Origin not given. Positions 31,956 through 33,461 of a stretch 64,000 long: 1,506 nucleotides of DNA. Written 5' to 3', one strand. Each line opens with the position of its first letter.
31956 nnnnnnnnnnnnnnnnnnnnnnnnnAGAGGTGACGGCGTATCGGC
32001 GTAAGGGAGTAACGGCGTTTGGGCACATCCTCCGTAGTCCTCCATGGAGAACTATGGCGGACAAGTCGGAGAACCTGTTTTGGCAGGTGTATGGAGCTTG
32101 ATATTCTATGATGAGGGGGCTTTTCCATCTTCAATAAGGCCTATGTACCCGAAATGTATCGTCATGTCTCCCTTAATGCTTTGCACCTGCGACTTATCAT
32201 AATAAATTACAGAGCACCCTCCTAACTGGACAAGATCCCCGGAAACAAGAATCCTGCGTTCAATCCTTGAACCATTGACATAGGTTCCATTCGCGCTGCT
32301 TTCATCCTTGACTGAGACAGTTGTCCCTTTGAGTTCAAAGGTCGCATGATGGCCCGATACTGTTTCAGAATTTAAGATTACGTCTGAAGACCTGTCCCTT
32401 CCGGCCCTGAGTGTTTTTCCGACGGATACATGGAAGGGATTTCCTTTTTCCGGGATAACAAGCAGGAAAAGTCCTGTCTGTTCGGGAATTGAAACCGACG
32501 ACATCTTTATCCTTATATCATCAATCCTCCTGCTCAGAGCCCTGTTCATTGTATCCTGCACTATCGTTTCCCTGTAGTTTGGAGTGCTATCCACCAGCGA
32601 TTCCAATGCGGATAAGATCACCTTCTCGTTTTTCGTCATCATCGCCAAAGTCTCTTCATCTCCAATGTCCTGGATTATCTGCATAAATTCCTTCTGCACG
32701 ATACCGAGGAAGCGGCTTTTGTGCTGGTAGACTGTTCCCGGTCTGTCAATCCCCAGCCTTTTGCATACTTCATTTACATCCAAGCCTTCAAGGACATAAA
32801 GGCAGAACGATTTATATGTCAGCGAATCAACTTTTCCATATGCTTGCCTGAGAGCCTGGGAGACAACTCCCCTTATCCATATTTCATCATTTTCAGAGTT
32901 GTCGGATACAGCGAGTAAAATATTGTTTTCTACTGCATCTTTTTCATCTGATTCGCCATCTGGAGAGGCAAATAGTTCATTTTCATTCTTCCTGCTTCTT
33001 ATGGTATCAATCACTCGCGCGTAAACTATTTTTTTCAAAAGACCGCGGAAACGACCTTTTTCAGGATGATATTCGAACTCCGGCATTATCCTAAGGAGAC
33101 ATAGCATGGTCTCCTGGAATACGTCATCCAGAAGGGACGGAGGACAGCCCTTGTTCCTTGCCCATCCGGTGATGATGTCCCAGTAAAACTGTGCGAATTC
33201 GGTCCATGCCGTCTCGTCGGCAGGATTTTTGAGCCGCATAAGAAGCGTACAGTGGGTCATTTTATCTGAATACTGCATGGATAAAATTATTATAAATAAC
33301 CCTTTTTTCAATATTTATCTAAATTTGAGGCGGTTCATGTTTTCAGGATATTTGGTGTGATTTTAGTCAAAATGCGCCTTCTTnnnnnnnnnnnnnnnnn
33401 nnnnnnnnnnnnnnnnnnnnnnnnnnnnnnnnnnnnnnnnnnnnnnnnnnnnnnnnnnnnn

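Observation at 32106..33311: Sigma-70/ECF-like factor with a C-terminal FHA domain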

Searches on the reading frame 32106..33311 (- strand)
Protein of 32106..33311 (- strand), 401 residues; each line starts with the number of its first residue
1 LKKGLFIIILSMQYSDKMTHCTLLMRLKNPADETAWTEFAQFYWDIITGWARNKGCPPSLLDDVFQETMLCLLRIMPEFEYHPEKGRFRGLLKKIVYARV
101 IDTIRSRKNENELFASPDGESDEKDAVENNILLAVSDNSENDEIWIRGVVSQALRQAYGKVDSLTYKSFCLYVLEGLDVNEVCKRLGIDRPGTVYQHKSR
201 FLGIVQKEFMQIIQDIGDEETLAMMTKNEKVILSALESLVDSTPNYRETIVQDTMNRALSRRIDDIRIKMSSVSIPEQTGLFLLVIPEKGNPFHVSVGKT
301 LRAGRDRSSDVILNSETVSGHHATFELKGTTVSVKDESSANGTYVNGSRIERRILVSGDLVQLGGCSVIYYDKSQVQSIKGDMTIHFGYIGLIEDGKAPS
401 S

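Call 3: search_protein_families(library=pfam, proteins=[window:32106-33311:-], max_evalue=1)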
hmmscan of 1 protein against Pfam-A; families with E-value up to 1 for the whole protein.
window:32106-33311:- (401 aa): 6 families
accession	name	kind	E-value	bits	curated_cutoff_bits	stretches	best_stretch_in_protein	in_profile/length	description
PF00498.31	FHA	-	8.7e-17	61.8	20.7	1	302-364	2-67/67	FHA domain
PF16697.10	Yop-YscD_cpl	-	8.6e-10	39.2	33.2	1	288-365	7-85/94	Inner membrane component of T3SS, cytoplasmic domain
PF04542.20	Sigma70_r2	-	1.2e-05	25.4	24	1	48-108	10-69/71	Sigma-70 region 2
PF24657.1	DUF7646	-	0.09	13.2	27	1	175-211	29-61/85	Domain of unknown function (DUF7646)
PF13518.12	HTH_28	-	0.14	12.7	25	1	172-201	8-36/52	Helix-turn-helix domain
PF13551.12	HTH_29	-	0.24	12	28.1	1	173-201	8-36/64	Winged helix-turn helix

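Call 4: search_protein_families(library=ncbifam, proteins=[window:32106-33311:-], max_evalue=1)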
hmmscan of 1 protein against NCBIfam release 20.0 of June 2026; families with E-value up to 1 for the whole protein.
window:32106-33311:- (401 aa): 24 families
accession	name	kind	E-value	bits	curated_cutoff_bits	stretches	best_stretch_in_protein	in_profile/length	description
NF041660.2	oxygluDhInhib_OdhI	equivalog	1.4e-13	50.9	200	1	274-370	31-127/130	oxoglutarate dehydrogenase inhibitor Odhl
TIGR02937.1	sigma70-ECF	superfamily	2.4e-12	46.8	42.9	1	35-208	2-164/165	sigma-70 family RNA polymerase sigma factor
NF049868.1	FhaB_Rv0019c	equivalog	1.8e-09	37.8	125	1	281-358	69-146/158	FHA domain-containing protein FhaB/FipA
NF033760.1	gliding_GltG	equivalog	9.3e-08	31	650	1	302-369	27-95/650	adventurous gliding motility protein GltG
NF006550.0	PRK09047.1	equivalog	1.3e-06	28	173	1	63-211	41-189/194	RNA polymerase sigma factor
NF052573.1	HisKinEspAMyxo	equivalog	6.3e-06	24.5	1400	1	303-374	50-122/755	serine histidine kinase EspA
NF007216.0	PRK09638.1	equivalog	1.9e-05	24.5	194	1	24-116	9-97/180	RNA polymerase sigma factor SigY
NF010500.0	PRK13919.1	subfamily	6.9e-05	23.1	226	1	25-120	14-105/186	putative RNA polymerase sigma E protein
NF009172.0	PRK12519.1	subfamily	0.0003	20.4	222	1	63-197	58-177/194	RNA polymerase sigma factor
NF007222.0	PRK09640.1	equivalog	0.0011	18.5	194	1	60-114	52-103/188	RNA polymerase sigma factor SigX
NF009166.1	PRK12513.1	equivalog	0.0017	18.1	206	1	59-187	47-165/193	RNA polymerase sigma factor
TIGR02959.1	SigZ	equivalog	0.0018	18.1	168.65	1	61-189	22-129/170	RNA polymerase sigma factor SigZ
TIGR02984.1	Sig-70_plancto1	subfamily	0.0018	17.9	183.75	1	63-190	40-170/189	RNA polymerase sigma-70 factor, Planctomycetaceae-specific subfamily 1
NF008888.0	PRK11922.1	equivalog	0.0019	17.8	204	1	62-195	58-182/231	RNA polymerase sigma factor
NF009173.0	PRK12520.1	equivalog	0.002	17.9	255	1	54-145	22-109/191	RNA polymerase sigma factor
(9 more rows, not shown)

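Call 8: find_homologous_proteins(query=window:32106-33311:-, max_evalue=0.001)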
Query window:32106-33311:- (401 aa): 38 proteins with E <= 0.001 among 5212 candidates.
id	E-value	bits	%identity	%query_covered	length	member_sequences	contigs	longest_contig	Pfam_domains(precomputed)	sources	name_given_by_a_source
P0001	2.0e-259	878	100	97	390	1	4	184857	PF00498.32,PF16697.11,PF04542.21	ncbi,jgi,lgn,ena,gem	-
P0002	1.3e-90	322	46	89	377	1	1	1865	PF00498.32,PF16697.11,PF04542.21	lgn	-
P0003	1.1e-86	309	44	90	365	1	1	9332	PF00498.32,PF16697.11,PF04542.21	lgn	-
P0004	2.3e-86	308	42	90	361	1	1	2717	PF00498.32,PF16697.11,PF04542.21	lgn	-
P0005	4.2e-82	294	43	90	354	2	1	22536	PF00498.32,PF16697.11,PF04542.21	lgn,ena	-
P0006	1.4e-81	293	41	92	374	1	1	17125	PF00498.32,PF16697.11,PF04542.21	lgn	-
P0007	2.0e-79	285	43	87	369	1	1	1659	PF00498.32,PF16697.11,PF04542.21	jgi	jgi:RNA polymerase sigma-70 factor (ECF subfamily)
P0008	6.7e-79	284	42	86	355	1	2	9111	PF00498.32,PF16697.11,PF04542.21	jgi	jgi:RNA polymerase sigma-70 factor, ECF subfamily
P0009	3.0e-78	282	42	89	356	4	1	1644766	PF00498.32,PF16697.11,PF04542.21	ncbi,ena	-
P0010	2.4e-71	259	41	85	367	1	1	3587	PF00498.32,PF04542.21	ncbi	-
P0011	3.2e-71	258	38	86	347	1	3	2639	PF00498.32,PF16697.11,PF04542.21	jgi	jgi:RNA polymerase sigma factor (sigma-70 family)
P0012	1.5e-70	256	37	86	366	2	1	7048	PF00498.32,PF16697.11,PF04542.21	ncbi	-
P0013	2.2e-70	256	39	88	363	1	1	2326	PF00498.32,PF16697.11,PF04542.21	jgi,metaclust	metaclust:\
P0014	7.2e-70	254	39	87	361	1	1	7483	PF00498.32,PF16697.11,PF04542.21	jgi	-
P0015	5.7e-67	244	42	78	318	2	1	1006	PF00498.32,PF16697.11,PF04542.21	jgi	jgi:RNA polymerase sigma factor (sigma-70 family)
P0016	1.7e-65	240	36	87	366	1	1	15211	PF00498.32,PF16697.11,PF04542.21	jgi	jgi:RNA polymerase sigma factor (sigma-70 family)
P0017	2.5e-63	232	35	88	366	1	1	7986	PF00498.32,PF16697.11,PF04542.21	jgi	jgi:RNA polymerase sigma factor (sigma-70 family)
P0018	1.8e-58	216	34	89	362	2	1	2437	PF00498.32,PF16697.11,PF04542.21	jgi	jgi:RNA polymerase sigma-70 factor, ECF subfamily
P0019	5.9e-58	215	35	88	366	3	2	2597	PF00498.32,PF16697.11,PF04542.21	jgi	-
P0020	1.1e-13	69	38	24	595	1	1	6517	PF00498.32,PF00005.34,PF16697.11,PF13304.13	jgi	jgi:ABC-2 type transport system ATP-binding protein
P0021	1.4e-12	65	44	17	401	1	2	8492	PF00498.32,PF16697.11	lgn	-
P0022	1.8e-12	65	42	19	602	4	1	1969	PF00498.32,PF00005.34,PF16697.11,PF13304.13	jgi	jgi:ABC-2 type transport system ATP-binding protein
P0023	1.3e-11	62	48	14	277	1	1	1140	PF00498.32,PF16697.11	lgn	-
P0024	2.1e-11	62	38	26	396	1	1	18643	PF00498.32,PF16697.11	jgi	jgi:pSer/pThr/pTyr-binding forkhead associated (FHA) protein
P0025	3.5e-11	61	46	17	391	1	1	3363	PF00498.32,PF16697.11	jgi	jgi:pSer/pThr/pTyr-binding forkhead associated (FHA) protein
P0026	2.5e-10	58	40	22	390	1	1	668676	PF00498.32,PF16697.11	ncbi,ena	-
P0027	3.0e-10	58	35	17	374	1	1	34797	PF00498.32,PF16697.11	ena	-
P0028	4.3e-10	57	34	22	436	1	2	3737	PF00498.32,PF16697.11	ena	-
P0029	4.9e-10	57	40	22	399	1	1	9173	PF00498.32,PF16697.11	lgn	-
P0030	4.9e-10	57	43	16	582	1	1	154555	PF13732.13,PF00498.32,PF00005.34,PF16697.11,PF13304.13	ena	-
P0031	3.3e-9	54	32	27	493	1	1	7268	PF00498.32,PF16697.11,PF01841.26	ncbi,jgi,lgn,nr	ncbi:MAG: FHA domain-containing protein [Bacteroidales bacterium]|jgi:pSer/pThr/pTyr-binding forkhea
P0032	4.0e-9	54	42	17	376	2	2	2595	PF00498.32,PF16697.11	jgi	jgi:pSer/pThr/pTyr-binding forkhead associated (FHA) protein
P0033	4.1e-9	54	36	17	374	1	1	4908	PF00498.32,PF16697.11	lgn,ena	-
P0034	5.7e-9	54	34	22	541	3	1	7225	PF13367.12,PF00498.32,PF16697.11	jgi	-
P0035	2.9e-6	45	36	18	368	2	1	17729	PF00498.32,PF16697.11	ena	-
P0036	8.7e-5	40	36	21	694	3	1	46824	PF00801.27,PF00498.32,PF16697.11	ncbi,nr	ncbi:MAG TPA: FHA domain-containing protein [Aggregatilineaceae bacterium]|nr:FHA domain-containing 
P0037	1.8e-4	39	39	19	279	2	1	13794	PF13240.12,PF00498.32,PF16697.11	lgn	-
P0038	8.0e-4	37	41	15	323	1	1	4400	PF00498.32,PF16697.11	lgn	-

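Call 19: find_related_loci(query=A1, collection=genome_contigs, flank=10000)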
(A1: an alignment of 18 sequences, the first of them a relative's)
Query A1 (390 aa) in genome_contigs; peptide patterns used: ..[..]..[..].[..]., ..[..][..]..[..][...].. (x = any residue, [..] = any of these).
46 stretches matched a pattern; 16 encode a relative of the query (tblastn E <= 1e-3); 16 distinct loci.
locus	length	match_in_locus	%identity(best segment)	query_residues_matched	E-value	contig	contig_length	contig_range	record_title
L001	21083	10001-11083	44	6-362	3e-91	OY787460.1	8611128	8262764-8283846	MAG: Victivallales bacterium isolate c43507a4-3b0a-454f-a213-a96987c4837a genome assembly, chromosome: 1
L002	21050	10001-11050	42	8-363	2e-84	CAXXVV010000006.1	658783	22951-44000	MAG: Victivallales bacterium isolate 5119678d-892b-4fdb-bca9-331175d8da34 genome assembly, contig: contig_6, whole genom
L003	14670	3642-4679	40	6-352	6e-84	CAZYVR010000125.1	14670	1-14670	MAG TPA_asm: uncultured Victivallales bacterium isolate binchicken_co181_625 genome assembly, contig: NODE_7236_length_1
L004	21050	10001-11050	42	8-363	1e-83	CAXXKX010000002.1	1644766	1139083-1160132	MAG: Victivallales bacterium isolate ae9def30-7e47-498c-8b42-800f64c20784 genome assembly, contig: contig_2, whole genom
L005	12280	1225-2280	40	1-354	8e-82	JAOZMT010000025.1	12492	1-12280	MAG: Victivallales bacterium isolate GMC3.metabat2.72 GMC3_1584_length_12492_cov_22.868216, whole genome shotgun sequenc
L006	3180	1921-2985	39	6-360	3e-78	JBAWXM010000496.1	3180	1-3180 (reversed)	MAG: Lentisphaerota bacterium isolate ELA063 MAG063_496, whole genome shotgun sequence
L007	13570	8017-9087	38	6-362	8e-76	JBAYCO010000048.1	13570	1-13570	MAG: Victivallaceae bacterium isolate SO_2016_CLC_T2_3 scaffold05043_PH3_Jul20_2016, whole genome shotgun sequence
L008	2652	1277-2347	38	6-362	7e-76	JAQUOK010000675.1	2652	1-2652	MAG: Victivallaceae bacterium isolate STD1_2 NODE_213396_length_2652_cov_2.520396_Sandtown_D1, whole genome shotgun sequ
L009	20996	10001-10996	40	6-340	8e-74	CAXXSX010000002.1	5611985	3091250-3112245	MAG: Victivallales bacterium isolate 56fe3c74-01ca-462c-9ae8-43b0e1f46eca genome assembly, contig: contig_2, whole genom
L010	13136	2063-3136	39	6-362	3e-73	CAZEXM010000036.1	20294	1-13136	MAG TPA_asm: uncultured Victivallaceae bacterium isolate binchicken_co132_157 genome assembly, contig: NODE_906_length_2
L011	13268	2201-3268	38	6-362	7e-72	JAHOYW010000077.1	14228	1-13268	MAG: Victivallales bacterium isolate CORE_19_RING_Bin_00005 c_000000000490, whole genome shotgun sequence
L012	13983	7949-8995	38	8-353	2e-71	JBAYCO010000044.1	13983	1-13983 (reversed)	MAG: Victivallaceae bacterium isolate SO_2016_CLC_T2_3 scaffold04721_PH3_Jul20_2016, whole genome shotgun sequence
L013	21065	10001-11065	36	6-362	2e-65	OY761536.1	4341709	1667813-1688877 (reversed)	MAG: Victivallaceae bacterium isolate e353ef71-700a-4510-b67c-5bed4426050c genome assembly, chromosome: 1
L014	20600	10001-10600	42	7-203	7e-46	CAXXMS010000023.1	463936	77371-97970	MAG: Victivallales bacterium isolate d8e49a7d-28d4-4d0c-9e9d-00e207667c8a genome assembly, contig: contig_23, whole geno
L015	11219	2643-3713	35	7-358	4e-60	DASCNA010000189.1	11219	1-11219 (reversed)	MAG TPA_asm: Victivallales bacterium isolate Fu_MAG_118 c_000001444761, whole genome shotgun sequence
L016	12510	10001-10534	34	20-209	6e-34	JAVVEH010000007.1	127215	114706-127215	MAG: Lentisphaeria bacterium isolate TamC13-16 NODE_77_length_127215_cov_13.378979, whole genome shotgun sequence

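Call 22: search_protein_families(library=pfam, proteins=[L002:7594-8532:+, L002:8549-9808:+, L007:6514-7890:+, L014:10694-12226:+, L016:9860-10567:+, L014:12397-12930:+, L015:3878-4369:+, L015:4541-5554:+, L012:4613-7744:-, L011:4150-6201:+], max_evalue=0.001)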
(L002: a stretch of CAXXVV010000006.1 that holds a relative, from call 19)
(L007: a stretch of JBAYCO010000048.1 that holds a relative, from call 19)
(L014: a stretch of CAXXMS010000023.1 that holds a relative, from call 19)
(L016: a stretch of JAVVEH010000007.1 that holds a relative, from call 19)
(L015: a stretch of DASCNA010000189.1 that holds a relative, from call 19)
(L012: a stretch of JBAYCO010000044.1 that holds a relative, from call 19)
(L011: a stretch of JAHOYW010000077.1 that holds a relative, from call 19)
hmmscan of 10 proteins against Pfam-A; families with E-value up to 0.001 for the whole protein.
L002:7594-8532:+ (312 aa): 1 family
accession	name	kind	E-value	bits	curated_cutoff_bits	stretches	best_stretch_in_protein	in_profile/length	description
PF02169.21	LPP20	-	1.2e-06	29.3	25.9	0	50-103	16-81/97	LPP20 lipoprotein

L002:8549-9808:+ (419 aa): 0 families

L007:6514-7890:+ (458 aa): 2 families
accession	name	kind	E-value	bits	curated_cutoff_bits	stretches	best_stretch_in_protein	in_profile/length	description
PF01120.23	Alpha_L_fucos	-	2.2e-90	304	25.2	1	25-351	10-343/345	Alpha-L-fucosidase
PF14871.12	GHL6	-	2.1e-06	28.4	35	1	92-162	3-69/132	Hypothetical glycosyl hydrolase 6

L014:10694-12226:+ (510 aa): 1 family
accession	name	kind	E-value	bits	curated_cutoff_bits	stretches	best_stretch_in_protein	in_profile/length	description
PF01609.27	DDE_Tnp_1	-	3.4e-06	27.4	23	1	362-500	35-200/200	Transposase DDE domain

L016:9860-10567:+ (235 aa): 1 family
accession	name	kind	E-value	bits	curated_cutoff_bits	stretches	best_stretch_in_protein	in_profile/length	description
PF04542.20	Sigma70_r2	-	9.9e-10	38.5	24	1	60-124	5-68/71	Sigma-70 region 2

L014:12397-12930:+ (177 aa): 2 families
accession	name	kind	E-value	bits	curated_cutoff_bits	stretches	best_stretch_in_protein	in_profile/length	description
PF00498.31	FHA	-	4.6e-18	65.8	20.7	1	106-169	2-67/67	FHA domain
PF16697.10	Yop-YscD_cpl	-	6.3e-10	39.6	33.2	1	100-170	14-85/94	Inner membrane component of T3SS, cytoplasmic domain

L015:3878-4369:+ (163 aa): 0 families

L015:4541-5554:+ (337 aa): 0 families

L012:4613-7744:- (1043 aa): 7 families
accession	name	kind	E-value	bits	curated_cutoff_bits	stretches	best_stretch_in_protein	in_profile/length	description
PF03781.23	FGE-sulfatase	-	1.7e-54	185.6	23.3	1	747-1038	3-254/255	Sulfatase-modifying factor enzyme 1-like domain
PF00069.31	Pkinase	-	9.6e-42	143.6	31.7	1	42-307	1-252/263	Protein kinase domain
PF07714.23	PK_Tyr_Ser-Thr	-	5.3e-29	101.8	23.1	1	43-306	2-248/258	Protein tyrosine and serine/threonine kinase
PF17667.7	Pkinase_fungal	-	5.5e-06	25.8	24.1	1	172-236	303-369/387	Fungal protein kinase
PF13414.12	TPR_11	-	1.5e-05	25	26.8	0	387-415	2-30/42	TPR repeat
PF07719.23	TPR_2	-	1.8e-05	25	27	0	613-639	7-33/34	Tetratricopeptide repeat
PF03109.22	ABC1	-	2.7e-05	23.9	22.9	1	130-210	144-221/244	ABC1 atypical kinase-like domain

L011:4150-6201:+ (683 aa): 3 families
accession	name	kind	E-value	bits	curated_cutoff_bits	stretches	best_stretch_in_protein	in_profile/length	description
PF03781.23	FGE-sulfatase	-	2e-39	136.2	23.3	1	471-673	7-255/255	Sulfatase-modifying factor enzyme 1-like domain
PF13036.11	LpoB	-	3.8e-07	30.6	22.3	1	105-181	56-139/147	Peptidoglycan-synthase activator LpoB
PF03783.19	CsgG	-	2.4e-06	27.4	20.8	1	113-167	52-105/210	Curli production assembly/transport component CsgG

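Call 32: search_protein_representatives(alignment_id=A1)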
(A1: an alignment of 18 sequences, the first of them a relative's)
Query: 18 sequences, 364 profile positions. Proteins with E-value up to 0.001 (for the whole library): 178957; up to 1e-10: 31653; up to 1e-30: 772. The best 150 are listed.
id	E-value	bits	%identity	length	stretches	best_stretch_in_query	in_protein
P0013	9.9e-150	514.8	-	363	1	2-362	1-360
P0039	4.2e-148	509.4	-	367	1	4-362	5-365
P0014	1.2e-143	494.8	-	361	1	1-362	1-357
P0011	4.5e-141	486.3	-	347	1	6-362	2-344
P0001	1.5e-140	484.6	-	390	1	1-362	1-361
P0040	3.7e-134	463.6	-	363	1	2-363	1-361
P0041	3.7e-132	457.0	-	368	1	3-362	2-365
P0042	6.0e-131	453.0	-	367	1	2-362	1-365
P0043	2.4e-121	421.4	-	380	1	3-363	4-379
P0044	4.6e-119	413.9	-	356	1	7-361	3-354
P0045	3.9e-118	410.9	-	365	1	1-362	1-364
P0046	5.0e-116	403.9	-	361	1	2-361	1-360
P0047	5.4e-112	390.7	-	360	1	2-361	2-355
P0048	9.4e-110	383.3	-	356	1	3-360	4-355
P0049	2.6e-103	362.1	-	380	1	5-363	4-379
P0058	3.1e-87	309.2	-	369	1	4-362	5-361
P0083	1.1e-67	244.9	-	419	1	3-363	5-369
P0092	6.6e-65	235.7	-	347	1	7-361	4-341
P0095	6.6e-63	229.2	-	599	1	6-361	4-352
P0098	3.2e-61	223.6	-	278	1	3-207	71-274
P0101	1.8e-58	214.6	-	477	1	4-361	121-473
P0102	3.6e-58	213.6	-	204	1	3-205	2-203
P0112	3.9e-54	200.3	-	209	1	2-206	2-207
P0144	3.5e-47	177.4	-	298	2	4-194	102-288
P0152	1.3e-46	175.5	-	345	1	6-207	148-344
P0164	1.9e-45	171.7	-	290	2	3-191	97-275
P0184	1.9e-43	165.1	-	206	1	7-203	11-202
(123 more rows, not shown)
